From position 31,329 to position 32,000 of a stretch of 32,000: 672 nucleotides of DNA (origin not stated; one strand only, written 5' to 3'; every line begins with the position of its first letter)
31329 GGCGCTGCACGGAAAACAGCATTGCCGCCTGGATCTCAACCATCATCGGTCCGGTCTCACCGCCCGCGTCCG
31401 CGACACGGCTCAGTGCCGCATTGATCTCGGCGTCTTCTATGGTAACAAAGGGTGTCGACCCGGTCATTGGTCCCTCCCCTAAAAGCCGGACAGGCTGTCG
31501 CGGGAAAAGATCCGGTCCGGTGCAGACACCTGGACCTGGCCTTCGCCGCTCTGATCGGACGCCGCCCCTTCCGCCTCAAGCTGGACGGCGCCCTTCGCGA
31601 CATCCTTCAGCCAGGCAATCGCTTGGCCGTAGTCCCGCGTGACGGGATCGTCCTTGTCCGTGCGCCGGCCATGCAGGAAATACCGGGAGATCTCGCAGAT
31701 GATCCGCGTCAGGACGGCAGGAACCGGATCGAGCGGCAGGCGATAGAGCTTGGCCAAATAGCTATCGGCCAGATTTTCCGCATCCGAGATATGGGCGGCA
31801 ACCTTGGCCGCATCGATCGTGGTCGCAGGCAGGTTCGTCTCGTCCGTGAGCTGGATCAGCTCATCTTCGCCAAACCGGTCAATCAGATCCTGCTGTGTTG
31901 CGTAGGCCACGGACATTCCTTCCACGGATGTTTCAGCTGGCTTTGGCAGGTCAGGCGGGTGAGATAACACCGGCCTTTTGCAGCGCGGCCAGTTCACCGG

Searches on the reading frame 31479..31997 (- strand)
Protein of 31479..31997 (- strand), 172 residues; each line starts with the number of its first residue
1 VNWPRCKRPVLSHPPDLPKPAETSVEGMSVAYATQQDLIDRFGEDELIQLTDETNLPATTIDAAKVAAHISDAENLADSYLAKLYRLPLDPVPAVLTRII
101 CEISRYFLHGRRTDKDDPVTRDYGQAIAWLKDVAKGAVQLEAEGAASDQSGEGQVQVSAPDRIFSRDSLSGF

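Call 9: search_protein_families(library=phrogs, proteins=[window:31479-31997:-])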
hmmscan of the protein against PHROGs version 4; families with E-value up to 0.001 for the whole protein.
window:31479-31997:- (172 aa): 3 families
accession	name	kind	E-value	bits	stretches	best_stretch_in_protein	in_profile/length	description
phrog_195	-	connector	4.2e-49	168.7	1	28-172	161-303/386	head-tail adaptor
phrog_11893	-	unknown function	1.6e-06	29.4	1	100-171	51-122/125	-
phrog_137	-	connector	1e-05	26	1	24-105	55-122/222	head-tail adaptor Ad1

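Call 62: search_protein_families(library=pfam, proteins=[window:31479-31997:-], max_evalue=0.01)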
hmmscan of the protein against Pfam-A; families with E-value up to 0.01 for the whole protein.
window:31479-31997:- (172 aa): 1 family
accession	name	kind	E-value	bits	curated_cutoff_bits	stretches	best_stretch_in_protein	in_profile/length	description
PF07030.17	Phage_Mu_Gp36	-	3e-38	131.2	24.7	1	32-157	1-122/124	Bacteriophage Mu, Gp36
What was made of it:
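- On Mu-like transposable phages (MuA-type DDE transposition): Window 31479-31997 matches Phage_Mu_Gp36 at E=3e-38, and a Phage_tail_S protein is also present (call 62).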
